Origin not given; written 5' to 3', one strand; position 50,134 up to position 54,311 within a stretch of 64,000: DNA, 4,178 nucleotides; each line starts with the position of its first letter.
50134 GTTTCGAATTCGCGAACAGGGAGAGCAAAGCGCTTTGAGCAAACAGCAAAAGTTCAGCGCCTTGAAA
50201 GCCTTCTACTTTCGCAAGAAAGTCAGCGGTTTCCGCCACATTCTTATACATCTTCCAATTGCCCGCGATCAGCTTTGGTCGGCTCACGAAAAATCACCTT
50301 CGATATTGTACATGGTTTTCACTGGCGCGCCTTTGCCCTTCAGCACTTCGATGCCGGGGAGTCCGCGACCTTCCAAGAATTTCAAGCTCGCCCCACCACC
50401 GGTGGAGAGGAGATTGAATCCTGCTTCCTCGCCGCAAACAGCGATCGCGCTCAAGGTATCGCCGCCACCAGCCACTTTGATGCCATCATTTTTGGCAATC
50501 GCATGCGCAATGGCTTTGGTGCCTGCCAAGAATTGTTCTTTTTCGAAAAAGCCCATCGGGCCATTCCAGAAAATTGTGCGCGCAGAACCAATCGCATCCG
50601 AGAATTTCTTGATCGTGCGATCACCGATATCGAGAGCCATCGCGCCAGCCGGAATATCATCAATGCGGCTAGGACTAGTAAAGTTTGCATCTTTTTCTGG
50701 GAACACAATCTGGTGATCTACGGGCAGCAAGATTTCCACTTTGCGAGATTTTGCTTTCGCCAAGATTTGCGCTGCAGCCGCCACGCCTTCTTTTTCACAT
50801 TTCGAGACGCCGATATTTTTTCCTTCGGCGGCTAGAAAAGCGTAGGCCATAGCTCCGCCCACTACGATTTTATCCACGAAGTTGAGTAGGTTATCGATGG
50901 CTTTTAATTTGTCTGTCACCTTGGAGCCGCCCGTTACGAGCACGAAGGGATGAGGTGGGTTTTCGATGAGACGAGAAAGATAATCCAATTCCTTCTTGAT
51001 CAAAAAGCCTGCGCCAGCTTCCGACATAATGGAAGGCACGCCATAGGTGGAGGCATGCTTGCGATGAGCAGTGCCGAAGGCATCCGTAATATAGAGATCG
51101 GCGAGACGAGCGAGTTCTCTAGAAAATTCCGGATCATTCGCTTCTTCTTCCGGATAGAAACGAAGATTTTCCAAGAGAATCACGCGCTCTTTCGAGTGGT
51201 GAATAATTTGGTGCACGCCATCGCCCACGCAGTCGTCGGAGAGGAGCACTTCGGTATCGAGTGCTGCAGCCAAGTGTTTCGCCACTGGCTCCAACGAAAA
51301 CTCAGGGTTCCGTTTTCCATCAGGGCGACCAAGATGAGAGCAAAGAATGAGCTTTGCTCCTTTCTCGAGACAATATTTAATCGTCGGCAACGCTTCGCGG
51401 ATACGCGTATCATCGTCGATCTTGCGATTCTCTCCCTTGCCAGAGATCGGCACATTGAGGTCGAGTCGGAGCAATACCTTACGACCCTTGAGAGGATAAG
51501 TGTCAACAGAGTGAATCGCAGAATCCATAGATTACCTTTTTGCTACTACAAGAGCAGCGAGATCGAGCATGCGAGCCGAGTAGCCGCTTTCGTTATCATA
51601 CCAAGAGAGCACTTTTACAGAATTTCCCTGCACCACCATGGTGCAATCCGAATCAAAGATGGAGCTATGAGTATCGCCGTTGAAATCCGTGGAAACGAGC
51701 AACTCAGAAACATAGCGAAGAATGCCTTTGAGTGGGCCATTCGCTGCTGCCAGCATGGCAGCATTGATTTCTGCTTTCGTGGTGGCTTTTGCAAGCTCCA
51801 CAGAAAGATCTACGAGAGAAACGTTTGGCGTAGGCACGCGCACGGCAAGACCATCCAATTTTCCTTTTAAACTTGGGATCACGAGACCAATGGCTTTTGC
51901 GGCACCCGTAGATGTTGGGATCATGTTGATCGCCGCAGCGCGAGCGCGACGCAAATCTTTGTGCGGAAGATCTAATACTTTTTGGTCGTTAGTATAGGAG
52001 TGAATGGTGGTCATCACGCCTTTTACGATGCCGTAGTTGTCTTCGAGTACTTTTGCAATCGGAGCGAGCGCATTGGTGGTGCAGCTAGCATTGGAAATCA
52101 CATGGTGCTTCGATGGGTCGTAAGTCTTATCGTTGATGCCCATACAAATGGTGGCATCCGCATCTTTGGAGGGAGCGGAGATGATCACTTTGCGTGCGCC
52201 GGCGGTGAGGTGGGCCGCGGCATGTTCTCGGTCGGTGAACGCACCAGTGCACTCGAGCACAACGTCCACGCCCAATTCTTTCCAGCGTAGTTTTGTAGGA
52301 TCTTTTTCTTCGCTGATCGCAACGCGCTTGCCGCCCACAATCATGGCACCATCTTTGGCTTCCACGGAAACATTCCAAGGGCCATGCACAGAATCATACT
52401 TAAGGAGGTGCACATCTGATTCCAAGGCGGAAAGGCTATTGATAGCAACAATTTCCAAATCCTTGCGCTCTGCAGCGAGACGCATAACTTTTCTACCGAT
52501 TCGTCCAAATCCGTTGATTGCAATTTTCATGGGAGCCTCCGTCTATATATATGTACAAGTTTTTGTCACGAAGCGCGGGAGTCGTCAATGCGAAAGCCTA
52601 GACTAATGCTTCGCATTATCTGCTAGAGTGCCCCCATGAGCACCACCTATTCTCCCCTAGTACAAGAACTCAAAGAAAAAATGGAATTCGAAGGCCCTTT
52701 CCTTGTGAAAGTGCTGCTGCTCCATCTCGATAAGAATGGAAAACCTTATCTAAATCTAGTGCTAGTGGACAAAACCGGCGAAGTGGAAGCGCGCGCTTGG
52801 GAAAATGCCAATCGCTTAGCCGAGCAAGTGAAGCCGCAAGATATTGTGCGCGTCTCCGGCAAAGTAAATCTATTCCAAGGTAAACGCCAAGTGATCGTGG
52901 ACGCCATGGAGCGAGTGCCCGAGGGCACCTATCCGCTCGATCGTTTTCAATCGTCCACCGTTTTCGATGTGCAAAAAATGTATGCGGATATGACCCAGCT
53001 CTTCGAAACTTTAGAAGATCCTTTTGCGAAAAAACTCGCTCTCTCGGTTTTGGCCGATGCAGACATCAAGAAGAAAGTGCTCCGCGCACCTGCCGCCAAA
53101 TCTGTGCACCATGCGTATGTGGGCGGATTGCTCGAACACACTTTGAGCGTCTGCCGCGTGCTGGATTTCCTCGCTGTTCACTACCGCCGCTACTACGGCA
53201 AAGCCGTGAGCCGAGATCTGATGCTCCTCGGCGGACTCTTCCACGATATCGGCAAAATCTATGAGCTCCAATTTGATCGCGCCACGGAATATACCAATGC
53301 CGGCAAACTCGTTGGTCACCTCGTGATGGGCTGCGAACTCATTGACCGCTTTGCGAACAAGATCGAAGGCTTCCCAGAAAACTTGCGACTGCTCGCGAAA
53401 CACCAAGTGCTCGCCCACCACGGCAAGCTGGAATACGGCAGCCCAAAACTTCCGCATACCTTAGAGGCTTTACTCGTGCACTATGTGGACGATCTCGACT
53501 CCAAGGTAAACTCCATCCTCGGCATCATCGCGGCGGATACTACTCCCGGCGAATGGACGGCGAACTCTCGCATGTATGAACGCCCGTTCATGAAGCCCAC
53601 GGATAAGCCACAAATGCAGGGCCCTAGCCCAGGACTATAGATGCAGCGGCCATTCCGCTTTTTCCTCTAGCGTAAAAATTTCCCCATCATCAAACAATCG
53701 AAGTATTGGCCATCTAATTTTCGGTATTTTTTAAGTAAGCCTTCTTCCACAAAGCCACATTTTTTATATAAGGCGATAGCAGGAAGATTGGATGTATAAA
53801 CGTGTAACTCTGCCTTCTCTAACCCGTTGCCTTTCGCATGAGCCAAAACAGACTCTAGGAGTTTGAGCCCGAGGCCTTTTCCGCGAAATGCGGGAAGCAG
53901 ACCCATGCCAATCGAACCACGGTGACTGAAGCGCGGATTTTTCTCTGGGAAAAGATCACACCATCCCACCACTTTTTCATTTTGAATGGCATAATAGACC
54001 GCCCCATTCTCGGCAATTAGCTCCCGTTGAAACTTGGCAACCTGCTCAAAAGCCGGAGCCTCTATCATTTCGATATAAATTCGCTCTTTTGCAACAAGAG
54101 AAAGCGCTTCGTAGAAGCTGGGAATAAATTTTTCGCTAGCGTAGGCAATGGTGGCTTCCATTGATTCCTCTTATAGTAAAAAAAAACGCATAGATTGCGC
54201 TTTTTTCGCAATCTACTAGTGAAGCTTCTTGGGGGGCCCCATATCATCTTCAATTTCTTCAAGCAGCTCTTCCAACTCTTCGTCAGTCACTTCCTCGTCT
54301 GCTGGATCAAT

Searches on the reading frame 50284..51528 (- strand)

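Call 39: search_protein_families(library=ncbifam, proteins=[window:50284-51528:-], max_evalue=0.00001)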
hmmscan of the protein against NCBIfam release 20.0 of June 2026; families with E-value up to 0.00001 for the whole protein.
window:50284-51528:- (414 aa): 1 family
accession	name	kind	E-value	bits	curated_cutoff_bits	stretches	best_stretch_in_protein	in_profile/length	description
NF010569.0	PRK13962.1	equivalog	7.4e-148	493.6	883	1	6-400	4-395/645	bifunctional phosphoglycerate kinase/triosephosphate isomerase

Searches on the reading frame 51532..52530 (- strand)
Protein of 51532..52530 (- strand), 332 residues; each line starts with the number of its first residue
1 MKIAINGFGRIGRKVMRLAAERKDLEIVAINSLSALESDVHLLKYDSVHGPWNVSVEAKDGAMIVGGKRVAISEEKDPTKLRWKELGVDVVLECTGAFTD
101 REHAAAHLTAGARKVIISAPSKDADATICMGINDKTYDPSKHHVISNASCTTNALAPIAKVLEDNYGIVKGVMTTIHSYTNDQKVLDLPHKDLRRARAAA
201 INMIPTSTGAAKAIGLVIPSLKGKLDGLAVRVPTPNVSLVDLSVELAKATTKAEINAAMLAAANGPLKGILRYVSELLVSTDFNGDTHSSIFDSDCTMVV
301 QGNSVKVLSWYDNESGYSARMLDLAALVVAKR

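Call 39: search_protein_families(library=ncbifam, proteins=[window:51532-52530:-], max_evalue=0.00001)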
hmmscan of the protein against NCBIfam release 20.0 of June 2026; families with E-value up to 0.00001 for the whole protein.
window:51532-52530:- (332 aa): 10 families
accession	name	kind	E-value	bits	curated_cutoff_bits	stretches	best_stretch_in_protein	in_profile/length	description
NF005830.0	PRK07729.1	equivalog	2.2e-141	470.7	546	1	2-331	4-333/343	glyceraldehyde-3-phosphate dehydrogenase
TIGR01534.1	GAPDH-I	equivalog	3.4e-134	447.2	367.2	1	2-323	1-330/330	type I glyceraldehyde-3-phosphate dehydrogenase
NF005641.0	PRK07403.1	equivalog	1.3e-128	429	616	1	2-331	3-335/337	type I glyceraldehyde-3-phosphate dehydrogenase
NF033735.1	G3PDH_Arsen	exception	2.2e-121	405.3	450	1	3-325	1-323/323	ArsJ-associated glyceraldehyde-3-phosphate dehydrogenase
NF011954.0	PRK15425.1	equivalog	4.3e-116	387.6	662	1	1-327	3-328/331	glyceraldehyde-3-phosphate dehydrogenase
NF006512.0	PRK08955.1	equivalog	2.7e-106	355.7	563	1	1-329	3-331/334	glyceraldehyde-3-phosphate dehydrogenase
NF010058.0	PRK13535.1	equivalog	7.5e-105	350.8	539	1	1-327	3-332/339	erythrose-4-phosphate dehydrogenase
TIGR01532.1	E4PD_g-proteo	equivalog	3.3e-100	335.5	530.55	1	2-323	1-325/325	erythrose-4-phosphate dehydrogenase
NF006139.0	PRK08289.1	equivalog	1.6e-86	290.8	431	1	3-325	131-466/480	glyceraldehyde-3-phosphate dehydrogenase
NF003251.0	PRK04207.1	equivalog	3.2e-08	33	185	1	2-259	4-242/343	type II glyceraldehyde-3-phosphate dehydrogenase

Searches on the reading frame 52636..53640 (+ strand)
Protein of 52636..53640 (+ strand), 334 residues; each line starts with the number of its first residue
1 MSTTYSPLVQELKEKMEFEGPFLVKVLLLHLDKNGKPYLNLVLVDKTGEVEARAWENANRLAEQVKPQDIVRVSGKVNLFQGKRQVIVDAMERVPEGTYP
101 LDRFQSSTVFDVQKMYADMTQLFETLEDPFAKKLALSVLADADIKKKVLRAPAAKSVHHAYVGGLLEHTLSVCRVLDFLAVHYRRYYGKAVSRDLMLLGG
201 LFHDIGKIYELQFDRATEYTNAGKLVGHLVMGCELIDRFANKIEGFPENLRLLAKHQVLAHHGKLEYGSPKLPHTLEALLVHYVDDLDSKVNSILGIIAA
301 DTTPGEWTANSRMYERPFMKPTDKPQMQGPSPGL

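Call 39: search_protein_families(library=ncbifam, proteins=[window:52636-53640:+], max_evalue=0.00001)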
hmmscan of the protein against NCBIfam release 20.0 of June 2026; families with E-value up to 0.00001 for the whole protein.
window:52636-53640:+ (334 aa): 3 families
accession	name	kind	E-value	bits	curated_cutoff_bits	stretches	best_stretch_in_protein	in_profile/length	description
NF010007.0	PRK13480.1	equivalog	1.6e-52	178.5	460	1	20-322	16-311/314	3'-5' exoribonuclease YhaM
TIGR01596.1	cas3_HD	equivalog_domain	1.5e-08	34.9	43.45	1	165-271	1-110/178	CRISPR-associated endonuclease Cas3''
TIGR00277.1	HDIG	domain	1.3e-06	28.1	27.6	1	163-239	3-68/84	HDIG domain-containing metalloprotein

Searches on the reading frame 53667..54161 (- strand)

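Call 39: search_protein_families(library=ncbifam, proteins=[window:53667-54161:-], max_evalue=0.00001)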
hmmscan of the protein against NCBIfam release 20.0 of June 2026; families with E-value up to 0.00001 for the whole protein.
window:53667-54161:- (164 aa): 9 families
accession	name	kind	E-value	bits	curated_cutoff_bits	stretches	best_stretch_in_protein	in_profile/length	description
NF040503.1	resist_ArsN1a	equivalog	1.1e-16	60.9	170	1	57-163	52-159/159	arsinothricin resistance N-acetyltransferase ArsN1 family A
TIGR01575.1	rimI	equivalog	6.1e-14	52.3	86.4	1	33-148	8-123/132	ribosomal protein S18-alanine N-acetyltransferase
NF007527.0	PRK10140.1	equivalog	1.5e-12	47.7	236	1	17-161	14-160/162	N-acetyltransferase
TIGR03585.1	PseH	equivalog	6.6e-08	32.8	93.1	1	47-159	44-155/156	UDP-4-amino-4,6-dideoxy-N-acetyl-beta-L-altrosamine N-acetyltransferase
NF053587.1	SpmdActasePaiA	equivalog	3.6e-07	30.1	250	1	41-159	47-168/172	spermidine/spermine N(1)-acetyltransferase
NF007025.1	PRK09491.1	equivalog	9.8e-07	28.8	173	1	88-159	70-141/145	ribosomal protein S18-alanine N-acetyltransferase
NF002959.0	PRK03624.1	equivalog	1.9e-06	27.6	124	1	80-149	71-141/147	GNAT family acetyltransferase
NF000225.3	AAC_6p_Strep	exception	4.3e-06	26.8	250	1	58-159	45-148/156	aminoglycoside 6'-N-acetyltransferase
NF049894.1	CG3035_N_ac_Glu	equivalog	9.3e-06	25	280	0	90-140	242-292/300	N-acetylglutamate synthase, CG3035 family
